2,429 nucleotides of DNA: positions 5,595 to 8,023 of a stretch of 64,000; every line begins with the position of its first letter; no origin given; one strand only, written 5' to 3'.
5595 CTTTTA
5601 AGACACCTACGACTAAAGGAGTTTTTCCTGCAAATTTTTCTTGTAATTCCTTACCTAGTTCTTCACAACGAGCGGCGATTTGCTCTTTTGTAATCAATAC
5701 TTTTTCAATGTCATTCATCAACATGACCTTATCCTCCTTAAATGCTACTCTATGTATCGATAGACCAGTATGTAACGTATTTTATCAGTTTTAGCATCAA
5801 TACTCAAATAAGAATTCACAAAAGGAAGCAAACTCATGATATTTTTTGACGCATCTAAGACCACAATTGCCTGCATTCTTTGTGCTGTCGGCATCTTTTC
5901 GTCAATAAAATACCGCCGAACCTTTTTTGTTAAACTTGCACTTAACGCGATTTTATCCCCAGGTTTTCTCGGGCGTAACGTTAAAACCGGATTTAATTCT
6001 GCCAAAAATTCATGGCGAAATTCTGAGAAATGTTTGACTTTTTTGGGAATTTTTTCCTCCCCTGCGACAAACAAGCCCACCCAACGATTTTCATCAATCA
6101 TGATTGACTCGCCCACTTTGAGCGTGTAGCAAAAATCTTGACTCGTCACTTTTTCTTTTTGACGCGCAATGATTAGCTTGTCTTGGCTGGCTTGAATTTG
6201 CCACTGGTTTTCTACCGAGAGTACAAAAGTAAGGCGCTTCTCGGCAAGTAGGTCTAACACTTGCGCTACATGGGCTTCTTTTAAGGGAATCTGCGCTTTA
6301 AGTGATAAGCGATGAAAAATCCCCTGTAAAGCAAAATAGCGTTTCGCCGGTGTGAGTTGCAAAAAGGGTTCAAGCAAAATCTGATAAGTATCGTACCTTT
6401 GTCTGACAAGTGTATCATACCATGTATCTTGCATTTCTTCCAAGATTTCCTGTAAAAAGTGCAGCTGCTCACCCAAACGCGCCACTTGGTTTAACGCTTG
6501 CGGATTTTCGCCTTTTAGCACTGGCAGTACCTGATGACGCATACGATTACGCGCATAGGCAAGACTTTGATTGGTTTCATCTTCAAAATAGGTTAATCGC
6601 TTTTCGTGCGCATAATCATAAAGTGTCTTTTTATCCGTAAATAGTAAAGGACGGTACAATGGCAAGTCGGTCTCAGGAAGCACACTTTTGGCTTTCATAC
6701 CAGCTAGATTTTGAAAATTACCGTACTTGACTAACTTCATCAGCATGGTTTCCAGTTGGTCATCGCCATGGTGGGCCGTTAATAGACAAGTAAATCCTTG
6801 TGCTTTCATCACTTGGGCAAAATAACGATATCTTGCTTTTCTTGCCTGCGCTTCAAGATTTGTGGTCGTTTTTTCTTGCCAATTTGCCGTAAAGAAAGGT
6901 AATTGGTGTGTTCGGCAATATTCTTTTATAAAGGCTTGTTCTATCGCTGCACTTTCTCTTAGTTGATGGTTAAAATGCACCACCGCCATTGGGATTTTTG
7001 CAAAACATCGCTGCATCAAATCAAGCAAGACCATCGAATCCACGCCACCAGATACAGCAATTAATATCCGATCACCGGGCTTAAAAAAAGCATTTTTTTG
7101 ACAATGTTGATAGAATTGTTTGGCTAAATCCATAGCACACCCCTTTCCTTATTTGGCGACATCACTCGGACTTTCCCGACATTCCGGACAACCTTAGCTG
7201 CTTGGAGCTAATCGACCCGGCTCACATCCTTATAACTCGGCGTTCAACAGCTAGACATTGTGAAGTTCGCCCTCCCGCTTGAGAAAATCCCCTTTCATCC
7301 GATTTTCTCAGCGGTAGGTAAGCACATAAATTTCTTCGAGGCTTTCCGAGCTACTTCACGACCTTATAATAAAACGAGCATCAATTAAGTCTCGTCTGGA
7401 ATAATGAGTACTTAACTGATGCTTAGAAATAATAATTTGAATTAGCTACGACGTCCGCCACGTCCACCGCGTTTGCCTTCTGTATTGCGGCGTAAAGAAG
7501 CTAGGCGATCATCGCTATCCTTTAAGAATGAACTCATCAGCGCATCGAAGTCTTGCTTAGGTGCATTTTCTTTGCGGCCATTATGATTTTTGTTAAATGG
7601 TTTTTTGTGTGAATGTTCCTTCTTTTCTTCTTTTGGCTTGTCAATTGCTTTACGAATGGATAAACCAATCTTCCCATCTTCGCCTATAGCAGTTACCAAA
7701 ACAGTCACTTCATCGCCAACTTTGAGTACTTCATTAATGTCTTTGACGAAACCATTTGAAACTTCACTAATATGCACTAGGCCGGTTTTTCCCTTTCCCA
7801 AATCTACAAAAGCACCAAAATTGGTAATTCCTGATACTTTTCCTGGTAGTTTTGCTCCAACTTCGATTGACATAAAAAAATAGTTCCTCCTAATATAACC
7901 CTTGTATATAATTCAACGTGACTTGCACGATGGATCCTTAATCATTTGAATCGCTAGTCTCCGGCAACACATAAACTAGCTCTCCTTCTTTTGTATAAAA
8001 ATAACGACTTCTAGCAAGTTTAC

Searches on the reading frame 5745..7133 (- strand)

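Call 78: search_protein_families(library=pfam, proteins=[window:5745-7133:-])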
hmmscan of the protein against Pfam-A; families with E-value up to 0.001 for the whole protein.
window:5745-7133:- (462 aa): 2 families
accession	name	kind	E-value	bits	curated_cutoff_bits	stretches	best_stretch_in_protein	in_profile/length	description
PF01171.26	ATP_bind_3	-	8.4e-57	192.3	27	1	23-201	2-182/182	PP-loop family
PF01507.26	PAPS_reduct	-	4.2e-05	24.1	22.5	1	23-118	2-96/175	Phosphoadenosine phosphosulfate reductase domain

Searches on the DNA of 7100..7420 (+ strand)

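Call 17: search_dna_similar(query=window:7150-7380:+, collection=plasmids, mode=distant, max_evalue=0.01)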
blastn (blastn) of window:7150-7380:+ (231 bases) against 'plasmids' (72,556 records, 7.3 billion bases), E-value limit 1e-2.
No match.

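Call 81: search_rna_families(source=window, start=7100, end=7420, threshold=evalue, max_evalue=1)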
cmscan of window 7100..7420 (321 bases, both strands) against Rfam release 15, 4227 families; matches with E-value up to 1: 1.
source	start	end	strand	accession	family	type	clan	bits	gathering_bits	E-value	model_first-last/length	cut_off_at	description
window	7369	7420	-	RF00948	mir-996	Gene; miRNA;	CL00095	16.6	40.3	0.85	11-70/70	5'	mir-996 microRNA precursor family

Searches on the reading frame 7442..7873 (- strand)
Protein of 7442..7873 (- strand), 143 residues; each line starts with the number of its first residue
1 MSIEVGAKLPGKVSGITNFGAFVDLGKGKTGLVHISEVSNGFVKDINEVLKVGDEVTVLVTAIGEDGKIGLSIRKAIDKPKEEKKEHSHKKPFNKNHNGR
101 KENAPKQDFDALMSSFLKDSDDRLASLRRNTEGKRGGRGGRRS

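Call 78: search_protein_families(library=pfam, proteins=[window:7442-7873:-])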
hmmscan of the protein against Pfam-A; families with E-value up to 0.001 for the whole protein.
window:7442-7873:- (143 aa): 1 family
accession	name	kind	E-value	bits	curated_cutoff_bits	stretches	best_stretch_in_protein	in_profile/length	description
PF00575.29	S1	-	1.1e-19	71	22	1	3-74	2-74/74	S1 RNA binding domain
